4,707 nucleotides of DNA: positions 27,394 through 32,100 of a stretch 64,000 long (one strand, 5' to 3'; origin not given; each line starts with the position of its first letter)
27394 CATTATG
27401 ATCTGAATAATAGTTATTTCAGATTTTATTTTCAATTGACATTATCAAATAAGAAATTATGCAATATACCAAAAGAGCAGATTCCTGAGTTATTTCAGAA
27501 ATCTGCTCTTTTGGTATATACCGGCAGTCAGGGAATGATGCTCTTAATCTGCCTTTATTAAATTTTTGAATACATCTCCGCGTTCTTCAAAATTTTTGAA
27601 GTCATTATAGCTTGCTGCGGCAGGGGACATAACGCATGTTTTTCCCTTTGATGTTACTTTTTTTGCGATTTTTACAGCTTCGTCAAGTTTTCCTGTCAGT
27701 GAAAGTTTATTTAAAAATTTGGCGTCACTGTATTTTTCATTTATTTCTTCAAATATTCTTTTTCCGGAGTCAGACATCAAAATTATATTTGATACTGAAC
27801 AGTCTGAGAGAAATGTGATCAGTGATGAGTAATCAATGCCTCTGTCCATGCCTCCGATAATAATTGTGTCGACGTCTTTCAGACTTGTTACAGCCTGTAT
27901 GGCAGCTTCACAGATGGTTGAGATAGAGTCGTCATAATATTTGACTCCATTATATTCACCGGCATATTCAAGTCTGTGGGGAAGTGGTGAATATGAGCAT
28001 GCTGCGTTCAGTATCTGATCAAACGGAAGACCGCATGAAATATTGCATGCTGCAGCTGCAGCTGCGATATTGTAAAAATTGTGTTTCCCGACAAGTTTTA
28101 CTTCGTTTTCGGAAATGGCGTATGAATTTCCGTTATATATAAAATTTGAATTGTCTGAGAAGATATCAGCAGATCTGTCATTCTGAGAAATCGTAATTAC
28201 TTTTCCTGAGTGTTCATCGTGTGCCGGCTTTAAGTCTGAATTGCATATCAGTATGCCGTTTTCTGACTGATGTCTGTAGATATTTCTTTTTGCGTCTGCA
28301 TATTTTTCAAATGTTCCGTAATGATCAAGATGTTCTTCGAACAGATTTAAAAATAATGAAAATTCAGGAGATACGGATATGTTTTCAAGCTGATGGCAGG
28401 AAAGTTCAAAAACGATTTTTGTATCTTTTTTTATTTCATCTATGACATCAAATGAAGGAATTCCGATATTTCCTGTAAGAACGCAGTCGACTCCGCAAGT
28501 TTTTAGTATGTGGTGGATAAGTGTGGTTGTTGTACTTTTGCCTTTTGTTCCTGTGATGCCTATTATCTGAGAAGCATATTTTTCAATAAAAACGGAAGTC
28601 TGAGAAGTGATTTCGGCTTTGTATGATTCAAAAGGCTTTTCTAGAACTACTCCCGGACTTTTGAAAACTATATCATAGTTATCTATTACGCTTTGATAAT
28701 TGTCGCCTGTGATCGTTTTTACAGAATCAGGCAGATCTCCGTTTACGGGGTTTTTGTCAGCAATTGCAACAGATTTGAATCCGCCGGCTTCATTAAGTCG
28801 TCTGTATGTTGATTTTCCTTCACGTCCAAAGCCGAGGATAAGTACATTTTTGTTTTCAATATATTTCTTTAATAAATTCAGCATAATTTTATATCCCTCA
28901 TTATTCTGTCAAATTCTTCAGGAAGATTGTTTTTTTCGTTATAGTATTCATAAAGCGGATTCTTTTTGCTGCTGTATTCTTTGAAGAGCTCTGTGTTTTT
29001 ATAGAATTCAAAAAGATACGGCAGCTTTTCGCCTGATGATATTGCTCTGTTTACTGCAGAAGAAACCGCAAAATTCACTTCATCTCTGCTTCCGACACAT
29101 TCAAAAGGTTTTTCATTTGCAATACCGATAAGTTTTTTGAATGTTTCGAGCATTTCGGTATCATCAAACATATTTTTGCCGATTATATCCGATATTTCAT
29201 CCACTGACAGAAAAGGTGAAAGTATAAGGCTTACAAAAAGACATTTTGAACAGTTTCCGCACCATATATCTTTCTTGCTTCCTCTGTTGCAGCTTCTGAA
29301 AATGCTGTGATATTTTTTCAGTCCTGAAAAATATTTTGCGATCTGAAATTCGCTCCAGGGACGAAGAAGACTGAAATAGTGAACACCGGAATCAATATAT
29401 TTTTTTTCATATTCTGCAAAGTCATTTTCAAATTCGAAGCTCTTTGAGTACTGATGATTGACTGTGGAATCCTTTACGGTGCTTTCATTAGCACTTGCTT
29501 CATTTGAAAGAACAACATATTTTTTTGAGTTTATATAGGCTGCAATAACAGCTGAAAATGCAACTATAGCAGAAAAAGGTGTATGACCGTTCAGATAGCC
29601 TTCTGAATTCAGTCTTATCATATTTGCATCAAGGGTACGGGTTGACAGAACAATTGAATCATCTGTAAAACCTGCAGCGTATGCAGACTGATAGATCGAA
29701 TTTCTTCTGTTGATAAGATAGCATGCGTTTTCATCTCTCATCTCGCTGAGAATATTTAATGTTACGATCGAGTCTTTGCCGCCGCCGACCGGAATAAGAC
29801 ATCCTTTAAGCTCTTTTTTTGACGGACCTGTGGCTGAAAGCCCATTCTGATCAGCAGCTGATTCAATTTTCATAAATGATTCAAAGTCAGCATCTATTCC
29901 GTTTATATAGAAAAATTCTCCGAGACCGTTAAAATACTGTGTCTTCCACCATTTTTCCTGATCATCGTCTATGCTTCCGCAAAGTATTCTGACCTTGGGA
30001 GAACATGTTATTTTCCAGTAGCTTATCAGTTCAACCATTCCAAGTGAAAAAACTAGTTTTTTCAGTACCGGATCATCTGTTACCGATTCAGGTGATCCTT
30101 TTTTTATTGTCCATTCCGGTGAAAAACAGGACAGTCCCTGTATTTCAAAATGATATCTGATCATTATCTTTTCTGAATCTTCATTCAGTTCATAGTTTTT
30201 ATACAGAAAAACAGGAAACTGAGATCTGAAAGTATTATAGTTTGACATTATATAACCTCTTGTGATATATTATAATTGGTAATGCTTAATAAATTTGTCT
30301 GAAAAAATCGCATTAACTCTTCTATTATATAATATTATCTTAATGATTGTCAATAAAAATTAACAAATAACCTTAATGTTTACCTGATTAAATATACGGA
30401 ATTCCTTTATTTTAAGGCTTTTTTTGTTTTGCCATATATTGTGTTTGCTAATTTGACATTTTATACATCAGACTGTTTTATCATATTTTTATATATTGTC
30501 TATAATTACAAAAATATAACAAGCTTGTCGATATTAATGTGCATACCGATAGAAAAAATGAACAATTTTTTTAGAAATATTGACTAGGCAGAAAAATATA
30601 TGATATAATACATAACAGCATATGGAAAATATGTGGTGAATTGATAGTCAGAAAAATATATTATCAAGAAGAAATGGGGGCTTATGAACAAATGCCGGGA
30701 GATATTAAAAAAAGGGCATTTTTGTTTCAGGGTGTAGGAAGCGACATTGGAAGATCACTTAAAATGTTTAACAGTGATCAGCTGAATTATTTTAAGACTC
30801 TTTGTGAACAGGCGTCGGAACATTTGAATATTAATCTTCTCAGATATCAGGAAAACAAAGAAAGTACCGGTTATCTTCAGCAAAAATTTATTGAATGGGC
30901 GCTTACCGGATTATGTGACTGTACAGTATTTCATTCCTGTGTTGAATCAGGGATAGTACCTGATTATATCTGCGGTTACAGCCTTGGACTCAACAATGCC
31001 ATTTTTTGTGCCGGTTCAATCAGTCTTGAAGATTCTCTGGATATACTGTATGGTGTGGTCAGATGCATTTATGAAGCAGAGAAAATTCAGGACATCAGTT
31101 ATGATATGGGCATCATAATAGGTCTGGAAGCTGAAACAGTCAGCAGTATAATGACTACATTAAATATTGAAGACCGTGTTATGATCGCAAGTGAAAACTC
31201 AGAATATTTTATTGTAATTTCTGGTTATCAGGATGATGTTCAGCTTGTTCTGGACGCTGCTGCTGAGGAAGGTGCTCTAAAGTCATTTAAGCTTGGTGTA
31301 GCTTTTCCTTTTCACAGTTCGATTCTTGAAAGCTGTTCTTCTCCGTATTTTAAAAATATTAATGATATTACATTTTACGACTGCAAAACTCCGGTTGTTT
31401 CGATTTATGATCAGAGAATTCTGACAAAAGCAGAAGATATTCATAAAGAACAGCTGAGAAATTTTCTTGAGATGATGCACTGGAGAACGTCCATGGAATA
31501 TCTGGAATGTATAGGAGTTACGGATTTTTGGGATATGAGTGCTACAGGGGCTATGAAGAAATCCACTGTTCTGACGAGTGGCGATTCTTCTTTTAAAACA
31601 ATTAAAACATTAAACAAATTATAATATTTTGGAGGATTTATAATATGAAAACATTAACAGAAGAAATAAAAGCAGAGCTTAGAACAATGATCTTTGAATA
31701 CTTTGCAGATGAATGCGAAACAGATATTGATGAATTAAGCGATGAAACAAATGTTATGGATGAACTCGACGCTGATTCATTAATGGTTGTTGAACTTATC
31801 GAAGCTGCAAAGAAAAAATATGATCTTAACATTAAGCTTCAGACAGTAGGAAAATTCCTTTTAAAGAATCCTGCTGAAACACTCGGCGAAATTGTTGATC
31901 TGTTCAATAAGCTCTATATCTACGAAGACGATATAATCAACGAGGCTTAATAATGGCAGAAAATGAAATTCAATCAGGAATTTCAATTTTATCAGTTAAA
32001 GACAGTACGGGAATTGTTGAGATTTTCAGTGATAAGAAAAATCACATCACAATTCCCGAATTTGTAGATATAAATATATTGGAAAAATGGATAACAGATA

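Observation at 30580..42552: Orphan 13-gene carrier-protein-dependent biosynthetic operon mixing FAS/PKS parts with beta-oxidation-type enzymes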

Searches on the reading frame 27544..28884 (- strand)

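Call 10: search_protein_families(library=ncbifam, proteins=[window:27544-28884:-], max_evalue=0.00001)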
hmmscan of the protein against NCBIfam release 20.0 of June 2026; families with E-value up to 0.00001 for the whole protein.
window:27544-28884:- (446 aa): 18 families
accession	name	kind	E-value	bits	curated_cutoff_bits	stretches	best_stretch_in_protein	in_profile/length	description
TIGR01087.1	murD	equivalog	3e-94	316.6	211.95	1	13-444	1-440/441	UDP-N-acetylmuramoyl-L-alanine--D-glutamate ligase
TIGR01082.1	murC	equivalog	1.9e-25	89.8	335.1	1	105-319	100-322/449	UDP-N-acetylmuramate--L-alanine ligase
NF001126.0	PRK00139.1-4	equivalog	8.2e-25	87.3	373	1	97-349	94-381/486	UDP-N-acetylmuramoyl-L-alanyl-D-glutamate--2,6-diaminopimelate ligase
TIGR01085.1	murE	subfamily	3.8e-24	85.4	257.3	2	156-307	158-325/472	UDP-N-acetylmuramyl-tripeptide synthetase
NF053646.1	pMurD1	equivalog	1.7e-22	79.8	610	1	14-343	3-356/465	pseudomurein biosynthesis peptide ligase pMurD1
NF001124.0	PRK00139.1-2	equivalog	1.1e-20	73.9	476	2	155-338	178-374/500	UDP-N-acetylmuramoyl-L-alanyl-D-glutamate--2,6-diaminopimelate ligase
TIGR01143.1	murF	subfamily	1.7e-20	73.4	288.6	1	96-346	65-334/418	UDP-N-acetylmuramoyl-tripeptide--D-alanyl-D-alanine ligase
NF053647.1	pMurD2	equivalog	3.9e-18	65.5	550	1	14-413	3-385/405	pseudomurein biosynthesis peptide ligase pMurD2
NF008896.0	PRK11929.1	equivalog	1.1e-17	63.2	1023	1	156-222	182-251/965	bifunctional UDP-N-acetylmuramoyl-L-alanyl-D-glutamate--2,6-diaminopimelate ligase MurE/UDP-N-acetylmuramoyl-tripeptide--D-alanyl-D-alanine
NF053645.1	pMurC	equivalog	2.7e-15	56.1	560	1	88-217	84-223/492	pseudomurein biosynthesis peptide ligase pMurC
NF010628.0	PRK14022.1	equivalog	4.3e-15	55.4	536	1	155-345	180-374/483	UDP-N-acetylmuramoyl-L-alanyl-D-glutamate--L-lysine ligase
NF008041.0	PRK10773.1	equivalog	7.4e-14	51.3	551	1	103-344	98-360/453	UDP-N-acetylmuramoyl-tripeptide--D-alanyl-D-alanine ligase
NF001123.0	PRK00139.1-1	equivalog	1.9e-13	49.9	586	1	158-312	179-348/493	UDP-N-acetylmuramoyl-L-alanyl-D-glutamate--2,6-diaminopimelate ligase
NF053648.1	pMurE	equivalog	2.4e-12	46.4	600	1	100-134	91-127/464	pseudomurein biosynthesis peptide ligase pMurE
NF033197.0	F430_CfbE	equivalog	3e-11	42.9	250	0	199-394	208-410/430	coenzyme F430 synthase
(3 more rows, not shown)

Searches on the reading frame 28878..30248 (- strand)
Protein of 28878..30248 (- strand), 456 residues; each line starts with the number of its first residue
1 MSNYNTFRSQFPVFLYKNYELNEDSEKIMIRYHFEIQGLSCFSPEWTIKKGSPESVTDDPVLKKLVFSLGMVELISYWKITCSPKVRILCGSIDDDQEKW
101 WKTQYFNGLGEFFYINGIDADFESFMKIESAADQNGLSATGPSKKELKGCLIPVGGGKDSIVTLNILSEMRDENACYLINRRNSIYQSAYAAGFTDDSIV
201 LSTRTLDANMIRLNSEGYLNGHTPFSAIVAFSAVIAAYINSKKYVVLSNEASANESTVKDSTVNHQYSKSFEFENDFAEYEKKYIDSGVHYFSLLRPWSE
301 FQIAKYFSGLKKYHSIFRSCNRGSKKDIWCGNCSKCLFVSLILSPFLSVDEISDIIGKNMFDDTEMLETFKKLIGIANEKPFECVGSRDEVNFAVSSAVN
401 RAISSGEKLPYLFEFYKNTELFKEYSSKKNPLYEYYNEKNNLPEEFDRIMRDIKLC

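Call 10: search_protein_families(library=ncbifam, proteins=[window:28878-30248:-], max_evalue=0.00001)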
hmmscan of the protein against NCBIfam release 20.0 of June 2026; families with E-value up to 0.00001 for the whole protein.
window:28878-30248:- (456 aa): 1 family
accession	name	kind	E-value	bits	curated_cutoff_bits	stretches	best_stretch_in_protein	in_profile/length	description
NF041275.1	MurL_Xanthmoales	equivalog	4.1e-71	239.8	700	1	64-402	59-397/447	UDP-N-acetyl-alpha-D-muramoyl-L-alanyl-L-glutamate epimerase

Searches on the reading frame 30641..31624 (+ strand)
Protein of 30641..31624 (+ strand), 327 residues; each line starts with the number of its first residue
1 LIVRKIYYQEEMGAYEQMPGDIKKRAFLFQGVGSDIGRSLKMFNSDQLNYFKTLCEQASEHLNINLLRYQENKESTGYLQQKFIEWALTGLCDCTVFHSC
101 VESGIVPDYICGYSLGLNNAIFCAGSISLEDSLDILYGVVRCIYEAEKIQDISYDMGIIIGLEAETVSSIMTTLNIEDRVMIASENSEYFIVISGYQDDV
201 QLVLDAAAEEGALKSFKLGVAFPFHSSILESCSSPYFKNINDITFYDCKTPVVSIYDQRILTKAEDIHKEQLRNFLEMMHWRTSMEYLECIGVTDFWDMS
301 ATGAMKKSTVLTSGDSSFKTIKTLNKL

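Call 3: search_protein_families(library=pfam, proteins=[window:30641-31624:+], max_evalue=0.01)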
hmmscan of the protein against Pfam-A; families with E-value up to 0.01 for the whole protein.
window:30641-31624:+ (327 aa): 1 family
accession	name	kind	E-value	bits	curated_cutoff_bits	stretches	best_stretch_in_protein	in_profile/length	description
PF00698.26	Acyl_transf_1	-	9.5e-08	32.3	32.7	1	103-253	80-219/319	Acyl transferase domain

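Call 5: search_protein_families(library=ncbifam, proteins=[window:30641-31624:+], max_evalue=0.01)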
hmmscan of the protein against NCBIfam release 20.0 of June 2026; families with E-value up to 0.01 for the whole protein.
window:30641-31624:+ (327 aa): 8 families
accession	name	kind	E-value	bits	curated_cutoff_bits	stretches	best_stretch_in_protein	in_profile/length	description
TIGR00128.1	fabD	equivalog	1.4e-31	110.1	260.9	1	24-300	2-274/290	ACP S-malonyltransferase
TIGR03131.1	malonate_mdcH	equivalog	5.3e-26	91.7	297.9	1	26-302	2-265/297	malonate decarboxylase subunit epsilon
NF045894.1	PKS_plus_SDR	equivalog_domain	1.4e-20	72.6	1740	1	21-312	528-814/1515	type I polyketide synthase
TIGR02813.1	omega_3_PfaA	subfamily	4.5e-14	50.2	1010.1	1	91-294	659-861/2582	polyketide-type polyunsaturated fatty acid synthase PfaA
NF037940.1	PKS_MbtD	equivalog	8.3e-14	50.6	1150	1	102-306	171-367/978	mycobactin polyketide synthase MbtD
NF037941.1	PKS_NbtC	equivalog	2.5e-07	29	1150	1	103-236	177-303/1027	nocobactin polyketide synthase NbtC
NF040607.1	mycolic_Pks13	equivalog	1.8e-05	22.4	2100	1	102-271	742-910/1680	polyketide synthase Pks13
NF041183.1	Pks2_ls1_myc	equivalog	0.00097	16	2400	1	103-256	611-754/2086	sulfolipid-1 biosynthesis phthioceranic/hydroxyphthioceranic acid synthase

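Call 75: search_solved_structures(query=window:30641-31621:+, max_evalue=0.00001)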
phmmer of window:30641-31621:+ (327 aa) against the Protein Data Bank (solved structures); distinct sequences matched with E-value up to 0.00001: 31.
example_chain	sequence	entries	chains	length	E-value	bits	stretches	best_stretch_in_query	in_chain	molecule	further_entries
3im8_A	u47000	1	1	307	2.3e-17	66.5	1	24-300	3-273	Malonyl acyl carrier protein transacylase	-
3tqe_A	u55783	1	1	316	1.1e-16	64.2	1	26-299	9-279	Malonyl-CoA-[acyl-carrier-protein] transacylase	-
6mhp_A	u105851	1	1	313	4.9e-16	62.1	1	26-299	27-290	Malonyl CoA-acyl carrier protein transacylase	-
4rr5_A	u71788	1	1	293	2.5e-15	59.8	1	26-321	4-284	Malonyl CoA-acyl carrier protein transacylase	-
3im9_A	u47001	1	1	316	3.6e-15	59.3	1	26-302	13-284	Malonyl CoA-acyl carrier protein transacylase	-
1mla_A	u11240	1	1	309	2.6e-14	56.4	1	102-301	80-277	MALONYL-COENZYME A ACYL CARRIER PROTEIN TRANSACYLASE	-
2g1h_A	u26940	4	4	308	2.7e-14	56.4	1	102-301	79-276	Malonyl CoA-acyl carrier protein transacylase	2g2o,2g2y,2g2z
3h0p_A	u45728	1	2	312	3.1e-14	56.2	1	102-301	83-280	S-malonyltransferase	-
6u0j_A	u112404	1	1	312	1.2e-13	54.2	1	102-301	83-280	Malonyl CoA-acyl carrier protein transacylase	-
3ezo_A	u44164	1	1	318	5.9e-13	52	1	102-296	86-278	Malonyl CoA-acyl carrier protein transacylase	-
6smd_B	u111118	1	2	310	7.8e-13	51.6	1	103-299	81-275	Malonyl CoA-acyl carrier protein transacylase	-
5ypv_A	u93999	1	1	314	8.4e-13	51.5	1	24-294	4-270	Malonyl CoA-acyl carrier protein transacylase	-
3qat_A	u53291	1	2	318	2.1e-12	50.2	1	108-301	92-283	Malonyl CoA-acyl carrier protein transacylase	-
5dz6_A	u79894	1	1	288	2.6e-12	49.9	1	42-297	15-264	Polyketide biosynthesis malonyl CoA-acyl carrier protein transacylase PksC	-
3sbm_A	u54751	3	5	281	1e-11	47.9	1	26-298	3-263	DisD protein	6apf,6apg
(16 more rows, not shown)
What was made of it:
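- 30641..31624 (+): Discrete acyltransferase (AT), a divergent FabD-like enzyme. The start is uncertain: the listed ORF begins at TTG 30641, and an in-frame ATG lies at 30674. The closest PDB sequences are malonyl-CoA:ACP transacylases, E 2e-17 (call 75).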

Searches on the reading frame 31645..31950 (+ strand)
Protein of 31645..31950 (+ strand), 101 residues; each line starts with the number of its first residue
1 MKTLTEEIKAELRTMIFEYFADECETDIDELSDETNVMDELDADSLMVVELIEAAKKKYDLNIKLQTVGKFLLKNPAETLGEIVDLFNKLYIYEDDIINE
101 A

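Call 3: search_protein_families(library=pfam, proteins=[window:31645-31950:+], max_evalue=0.01)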
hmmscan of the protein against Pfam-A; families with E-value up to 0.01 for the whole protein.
window:31645-31950:+ (101 aa): 1 family
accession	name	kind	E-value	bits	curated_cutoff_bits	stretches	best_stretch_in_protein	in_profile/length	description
PF00550.31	PP-binding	-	5.7e-07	30.1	20.8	1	18-68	5-54/67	Phosphopantetheine attachment site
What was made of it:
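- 31645..31950 (+): Carrier protein 1 (ACP1), 101 aa. PP-binding, 30.1 bits (call 3).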

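Call 5: search_protein_families(library=ncbifam, proteins=[window:31645-31950:+], max_evalue=0.01)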
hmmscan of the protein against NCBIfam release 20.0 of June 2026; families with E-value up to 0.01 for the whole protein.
window:31645-31950:+ (101 aa): 11 families
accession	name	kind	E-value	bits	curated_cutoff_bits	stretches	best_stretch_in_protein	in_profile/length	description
NF002150.0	PRK00982.1-4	subfamily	2.4e-07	30.9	66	1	13-85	7-73/80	acyl carrier protein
NF002148.0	PRK00982.1-2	subfamily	2.2e-06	27.4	71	1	14-65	7-58/79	acyl carrier protein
NF002147.0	PRK00982.1-1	equivalog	3.4e-05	23.6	84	1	5-64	5-60/83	acyl carrier protein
NF002151.0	PRK00982.1-5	equivalog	0.00023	21.2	92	1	22-64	14-56/78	acyl carrier protein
TIGR00517.1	acyl_carrier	equivalog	0.00033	20.5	70.45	1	18-64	10-56/77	acyl carrier protein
NF002149.0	PRK00982.1-3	equivalog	0.00034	20.5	106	1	22-64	14-56/78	acyl carrier protein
NF047733.1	antiphage_MADS7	equivalog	0.00035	19.8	410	1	6-95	138-216/529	methylation-associated defense system protein MAD7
NF006031.0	PRK08172.1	equivalog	0.0015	19.1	76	1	14-65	7-58/82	acyl carrier protein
NF005079.0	PRK06508.1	equivalog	0.0017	18.7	83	1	18-66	10-58/93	acyl carrier protein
NF003757.0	PRK05350.1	equivalog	0.0045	17.1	65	1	10-64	5-59/83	acyl carrier protein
NF040636.1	AcpM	exception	0.0068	16.4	146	1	25-67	19-61/93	meromycolate extension acyl carrier protein AcpM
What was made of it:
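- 31645..31950 (+): It scores far below all AcpP equivalog cut-offs (call 5).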
